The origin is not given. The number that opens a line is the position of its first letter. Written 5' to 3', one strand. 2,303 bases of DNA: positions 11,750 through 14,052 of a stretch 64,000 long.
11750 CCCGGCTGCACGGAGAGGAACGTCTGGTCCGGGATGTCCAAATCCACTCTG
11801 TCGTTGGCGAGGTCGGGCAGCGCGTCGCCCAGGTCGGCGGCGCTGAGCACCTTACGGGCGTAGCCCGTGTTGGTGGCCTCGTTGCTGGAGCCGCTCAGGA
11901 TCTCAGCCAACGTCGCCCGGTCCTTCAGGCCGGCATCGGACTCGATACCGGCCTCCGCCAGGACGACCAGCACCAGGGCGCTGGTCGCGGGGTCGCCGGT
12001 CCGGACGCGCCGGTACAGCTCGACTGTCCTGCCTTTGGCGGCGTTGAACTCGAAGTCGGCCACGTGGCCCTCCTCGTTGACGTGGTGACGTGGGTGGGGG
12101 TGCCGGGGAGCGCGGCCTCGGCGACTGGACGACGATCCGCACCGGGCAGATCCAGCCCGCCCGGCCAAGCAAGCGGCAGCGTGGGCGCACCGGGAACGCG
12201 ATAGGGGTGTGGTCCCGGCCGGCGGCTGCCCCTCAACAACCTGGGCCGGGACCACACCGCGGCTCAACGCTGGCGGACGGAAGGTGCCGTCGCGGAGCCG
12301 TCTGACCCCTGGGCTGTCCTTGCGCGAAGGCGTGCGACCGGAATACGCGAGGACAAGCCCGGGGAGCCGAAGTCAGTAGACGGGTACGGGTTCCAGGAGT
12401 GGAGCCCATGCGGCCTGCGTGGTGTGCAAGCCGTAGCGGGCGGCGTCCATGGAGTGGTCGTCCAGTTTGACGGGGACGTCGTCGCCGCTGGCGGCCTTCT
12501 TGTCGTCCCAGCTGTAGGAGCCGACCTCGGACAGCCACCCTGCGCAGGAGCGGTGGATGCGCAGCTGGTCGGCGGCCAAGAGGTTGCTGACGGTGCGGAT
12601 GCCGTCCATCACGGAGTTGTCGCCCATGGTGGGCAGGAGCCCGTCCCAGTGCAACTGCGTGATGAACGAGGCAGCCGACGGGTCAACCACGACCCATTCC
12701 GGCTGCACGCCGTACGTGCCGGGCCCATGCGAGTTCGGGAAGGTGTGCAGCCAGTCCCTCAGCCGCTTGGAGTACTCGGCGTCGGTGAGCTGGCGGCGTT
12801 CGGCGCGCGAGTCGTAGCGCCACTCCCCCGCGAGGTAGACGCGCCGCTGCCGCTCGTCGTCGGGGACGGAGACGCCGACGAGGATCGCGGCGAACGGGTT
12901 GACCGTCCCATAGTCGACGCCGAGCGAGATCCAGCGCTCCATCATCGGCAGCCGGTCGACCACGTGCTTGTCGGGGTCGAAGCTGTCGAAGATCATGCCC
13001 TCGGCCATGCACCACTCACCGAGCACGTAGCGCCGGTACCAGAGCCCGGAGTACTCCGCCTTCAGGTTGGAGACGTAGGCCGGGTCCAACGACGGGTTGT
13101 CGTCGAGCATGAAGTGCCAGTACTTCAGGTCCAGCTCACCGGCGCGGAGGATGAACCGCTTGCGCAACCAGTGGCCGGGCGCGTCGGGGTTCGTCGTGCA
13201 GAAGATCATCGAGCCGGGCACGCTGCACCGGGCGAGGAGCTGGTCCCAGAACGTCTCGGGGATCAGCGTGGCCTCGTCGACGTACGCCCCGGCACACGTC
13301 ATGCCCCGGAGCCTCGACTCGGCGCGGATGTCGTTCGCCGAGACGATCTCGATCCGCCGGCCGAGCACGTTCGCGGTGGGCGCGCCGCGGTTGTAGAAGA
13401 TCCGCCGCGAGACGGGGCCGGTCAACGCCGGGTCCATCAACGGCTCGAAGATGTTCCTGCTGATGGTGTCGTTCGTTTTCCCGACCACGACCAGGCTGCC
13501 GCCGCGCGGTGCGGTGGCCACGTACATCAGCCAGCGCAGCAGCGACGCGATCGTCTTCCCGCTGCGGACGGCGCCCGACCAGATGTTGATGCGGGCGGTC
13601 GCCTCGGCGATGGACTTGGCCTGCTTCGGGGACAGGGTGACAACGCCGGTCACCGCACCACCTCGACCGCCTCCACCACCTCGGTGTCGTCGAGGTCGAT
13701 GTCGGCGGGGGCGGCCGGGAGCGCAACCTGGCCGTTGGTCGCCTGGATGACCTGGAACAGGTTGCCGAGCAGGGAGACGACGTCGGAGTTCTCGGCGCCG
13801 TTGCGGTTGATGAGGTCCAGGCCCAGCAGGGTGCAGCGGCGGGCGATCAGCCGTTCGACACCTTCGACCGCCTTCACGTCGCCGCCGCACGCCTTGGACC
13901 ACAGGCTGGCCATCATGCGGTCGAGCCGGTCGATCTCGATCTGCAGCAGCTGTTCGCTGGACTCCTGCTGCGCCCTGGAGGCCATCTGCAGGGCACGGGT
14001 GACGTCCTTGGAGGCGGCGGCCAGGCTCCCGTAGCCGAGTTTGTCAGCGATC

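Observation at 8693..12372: Five-gene accessory cassette between terL and portal, with tandem paralogs and a 20-aa-repeat protein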

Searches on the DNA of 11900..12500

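Call 93: search_rna_families(source=window, start=11900, end=12500, threshold=evalue, max_evalue=10)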
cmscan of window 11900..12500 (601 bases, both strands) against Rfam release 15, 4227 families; matches with E-value up to 10: 4.
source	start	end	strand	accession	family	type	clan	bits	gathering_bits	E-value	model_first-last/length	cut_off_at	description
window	12206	12258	-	RF03577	mir-9193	Gene; miRNA;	-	20.6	55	0.49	9-66/74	no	mir-9193 microRNA precursor family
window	12205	12260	-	RF03317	mir-4874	Gene; miRNA;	-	18.3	70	2.3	1-94/94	no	mir-4874 microRNA precursor family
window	11959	12026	+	RF02786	snoTBR2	Gene; snRNA; snoRNA; CD-box;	-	17.8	62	1.2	15-82/109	no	Small nucleolar RNA TBR2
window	12202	12262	+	RF03468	mir-2830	Gene; miRNA;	-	14.7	70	7.2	1-76/76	no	mir-2830 microRNA precursor family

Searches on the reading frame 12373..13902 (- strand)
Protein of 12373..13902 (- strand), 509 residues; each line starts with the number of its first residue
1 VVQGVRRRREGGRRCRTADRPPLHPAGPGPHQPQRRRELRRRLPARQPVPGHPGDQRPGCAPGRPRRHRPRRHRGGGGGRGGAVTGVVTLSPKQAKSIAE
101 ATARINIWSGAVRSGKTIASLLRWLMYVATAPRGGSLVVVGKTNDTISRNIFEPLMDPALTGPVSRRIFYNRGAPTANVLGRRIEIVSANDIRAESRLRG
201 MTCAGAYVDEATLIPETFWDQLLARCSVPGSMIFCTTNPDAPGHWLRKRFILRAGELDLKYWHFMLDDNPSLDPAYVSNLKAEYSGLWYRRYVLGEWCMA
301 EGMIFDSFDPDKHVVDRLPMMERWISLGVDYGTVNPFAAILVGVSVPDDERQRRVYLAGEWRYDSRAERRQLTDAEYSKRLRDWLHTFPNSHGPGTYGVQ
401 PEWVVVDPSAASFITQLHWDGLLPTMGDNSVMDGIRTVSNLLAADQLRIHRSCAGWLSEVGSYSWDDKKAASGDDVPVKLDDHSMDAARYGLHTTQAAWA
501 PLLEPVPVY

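Call 3: search_protein_families(library=pfam, proteins=[window:12373-13902:-], max_evalue=0.1)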
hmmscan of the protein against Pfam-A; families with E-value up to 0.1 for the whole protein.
window:12373-13902:- (509 aa): 3 families
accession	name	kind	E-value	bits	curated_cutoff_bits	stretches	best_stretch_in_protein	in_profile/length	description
PF03237.21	Terminase_6N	-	1.5e-07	31.7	22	1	109-307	3-210/215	Terminase large subunit, T4likevirus-type, N-terminal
PF04466.19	Terminase_3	-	0.00014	21.9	23.2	1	104-295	3-200/201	Phage terminase large subunit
PF11429.13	Colicin_D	-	0.031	15.1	25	1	358-412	9-60/84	Colicin D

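Call 4: search_protein_families(library=phrogs, proteins=[window:12373-13902:-], max_evalue=0.1)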
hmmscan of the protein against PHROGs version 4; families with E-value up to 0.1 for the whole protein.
window:12373-13902:- (509 aa): 7 families
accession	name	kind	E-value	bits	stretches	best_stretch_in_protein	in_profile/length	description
phrog_2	-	head and packaging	8.4e-51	174.6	1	55-493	250-590/807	terminase large subunit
phrog_10250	-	head and packaging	7.9e-31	108.5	1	282-494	3-214/228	terminase large subunit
phrog_5653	-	head and packaging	2.9e-18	67.3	1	295-495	1-180/199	terminase large subunit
phrog_6672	-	head and packaging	4.2e-12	46.8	1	399-494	32-128/145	terminase large subunit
phrog_979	-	head and packaging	3.5e-11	43.5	1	88-248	152-312/642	terminase large subunit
phrog_3717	-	head and packaging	2.9e-08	34.5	1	135-334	56-261/277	terminase large subunit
phrog_30463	-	unknown function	0.032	15.9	1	427-493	11-71/101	-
